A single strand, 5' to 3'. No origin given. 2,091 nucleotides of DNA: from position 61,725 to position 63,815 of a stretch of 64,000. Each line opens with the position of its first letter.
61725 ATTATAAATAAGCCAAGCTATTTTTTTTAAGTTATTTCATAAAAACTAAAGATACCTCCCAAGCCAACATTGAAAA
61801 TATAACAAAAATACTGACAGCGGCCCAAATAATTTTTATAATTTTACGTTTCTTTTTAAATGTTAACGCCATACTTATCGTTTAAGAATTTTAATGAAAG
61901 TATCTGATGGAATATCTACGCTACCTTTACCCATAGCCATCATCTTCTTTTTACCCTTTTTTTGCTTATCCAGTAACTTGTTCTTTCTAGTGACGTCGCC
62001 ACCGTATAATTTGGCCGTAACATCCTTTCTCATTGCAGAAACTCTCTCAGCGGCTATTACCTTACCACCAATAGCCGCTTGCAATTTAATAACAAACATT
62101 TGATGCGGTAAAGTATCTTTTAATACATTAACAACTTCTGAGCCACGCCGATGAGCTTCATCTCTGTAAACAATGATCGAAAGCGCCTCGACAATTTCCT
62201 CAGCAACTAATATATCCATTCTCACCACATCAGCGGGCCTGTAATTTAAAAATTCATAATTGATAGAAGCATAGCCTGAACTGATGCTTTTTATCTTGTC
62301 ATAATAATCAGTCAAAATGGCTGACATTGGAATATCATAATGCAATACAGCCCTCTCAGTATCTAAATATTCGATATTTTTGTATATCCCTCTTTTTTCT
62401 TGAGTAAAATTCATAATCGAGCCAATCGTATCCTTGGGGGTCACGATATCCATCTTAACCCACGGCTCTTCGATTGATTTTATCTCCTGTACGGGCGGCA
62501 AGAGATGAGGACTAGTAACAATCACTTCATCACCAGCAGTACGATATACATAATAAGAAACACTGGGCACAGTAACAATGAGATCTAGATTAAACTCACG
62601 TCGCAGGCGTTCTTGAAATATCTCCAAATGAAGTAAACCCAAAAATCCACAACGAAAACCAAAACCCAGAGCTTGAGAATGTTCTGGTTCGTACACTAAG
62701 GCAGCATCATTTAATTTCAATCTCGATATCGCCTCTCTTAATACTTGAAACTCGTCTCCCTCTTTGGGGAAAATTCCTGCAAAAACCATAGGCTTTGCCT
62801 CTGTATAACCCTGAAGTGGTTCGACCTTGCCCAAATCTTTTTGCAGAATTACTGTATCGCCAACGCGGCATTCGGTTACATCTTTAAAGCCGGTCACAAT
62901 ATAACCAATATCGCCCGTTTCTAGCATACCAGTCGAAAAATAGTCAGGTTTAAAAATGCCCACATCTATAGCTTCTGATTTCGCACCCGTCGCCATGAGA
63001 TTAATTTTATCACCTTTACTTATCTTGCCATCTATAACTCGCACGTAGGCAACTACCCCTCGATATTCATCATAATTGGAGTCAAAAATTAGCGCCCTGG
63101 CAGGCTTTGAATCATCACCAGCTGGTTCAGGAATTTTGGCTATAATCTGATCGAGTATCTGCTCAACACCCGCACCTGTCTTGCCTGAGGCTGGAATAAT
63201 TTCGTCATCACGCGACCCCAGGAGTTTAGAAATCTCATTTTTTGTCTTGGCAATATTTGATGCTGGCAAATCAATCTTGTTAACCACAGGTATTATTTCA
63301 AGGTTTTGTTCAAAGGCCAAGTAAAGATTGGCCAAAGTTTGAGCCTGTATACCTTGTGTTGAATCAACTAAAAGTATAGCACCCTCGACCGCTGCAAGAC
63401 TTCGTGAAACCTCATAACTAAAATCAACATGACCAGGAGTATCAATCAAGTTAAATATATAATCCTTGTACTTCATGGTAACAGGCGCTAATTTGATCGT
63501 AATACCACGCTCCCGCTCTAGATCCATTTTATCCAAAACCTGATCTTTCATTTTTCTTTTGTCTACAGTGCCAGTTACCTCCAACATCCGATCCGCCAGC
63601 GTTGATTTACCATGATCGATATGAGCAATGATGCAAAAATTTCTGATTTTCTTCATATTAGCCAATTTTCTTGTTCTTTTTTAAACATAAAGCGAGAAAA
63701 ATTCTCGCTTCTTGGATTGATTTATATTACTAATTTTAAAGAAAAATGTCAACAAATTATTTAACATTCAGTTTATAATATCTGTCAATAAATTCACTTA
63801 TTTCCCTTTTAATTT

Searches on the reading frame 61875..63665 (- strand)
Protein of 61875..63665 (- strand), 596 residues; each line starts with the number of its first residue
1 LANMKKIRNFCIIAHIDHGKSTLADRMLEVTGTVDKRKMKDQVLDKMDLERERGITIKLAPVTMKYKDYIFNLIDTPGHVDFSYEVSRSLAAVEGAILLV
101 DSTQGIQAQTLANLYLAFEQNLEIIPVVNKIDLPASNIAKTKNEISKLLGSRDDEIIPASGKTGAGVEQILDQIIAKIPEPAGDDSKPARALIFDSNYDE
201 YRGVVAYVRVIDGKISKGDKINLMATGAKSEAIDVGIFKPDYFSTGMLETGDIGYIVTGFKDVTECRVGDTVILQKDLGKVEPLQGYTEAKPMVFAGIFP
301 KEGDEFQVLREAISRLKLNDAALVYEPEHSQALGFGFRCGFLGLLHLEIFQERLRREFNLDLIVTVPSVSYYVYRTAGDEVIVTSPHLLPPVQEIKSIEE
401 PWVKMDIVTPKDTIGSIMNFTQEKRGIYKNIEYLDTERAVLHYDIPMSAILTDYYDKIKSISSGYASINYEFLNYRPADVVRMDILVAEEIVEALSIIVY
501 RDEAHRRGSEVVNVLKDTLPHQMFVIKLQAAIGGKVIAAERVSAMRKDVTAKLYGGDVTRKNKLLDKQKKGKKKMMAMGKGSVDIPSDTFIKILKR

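Call 18: search_protein_families(library=pfam, proteins=[window:61875-63665:-], max_evalue=0.001)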
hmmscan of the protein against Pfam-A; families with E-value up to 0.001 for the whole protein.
window:61875-63665:- (596 aa): 8 families
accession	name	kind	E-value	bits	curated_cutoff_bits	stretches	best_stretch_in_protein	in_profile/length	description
PF00009.33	GTP_EFTU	-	5.2e-59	199.5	26.5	1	5-179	1-187/188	Elongation factor Tu GTP binding domain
PF06421.17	LepA_C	-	2.5e-39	134.1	29.7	1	488-595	2-107/107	GTP-binding protein LepA C-terminus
PF00679.30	EFG_C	-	1.1e-20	73.8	27.9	1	398-484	2-87/89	Elongation factor G C-terminus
PF03144.31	GTP_EFTU_D2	-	1e-07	32.7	30.3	1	203-272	1-72/73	Elongation factor Tu domain 2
PF22042.2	EF-G_D2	-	2.9e-07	30.9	27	1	188-225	1-38/84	Elongation factor G domain 2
PF01926.29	MMR_HSR1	-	6.2e-05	23.5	21.9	1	17-130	9-113/113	50S ribosome-binding GTPase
PF14492.12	EFG_III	-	0.00028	21.3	27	0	291-364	3-73/75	Elongation Factor G, domain III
PF09439.16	SRPRB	-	0.00067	19.5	25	0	60-105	37-85/178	Signal recognition particle receptor beta subunit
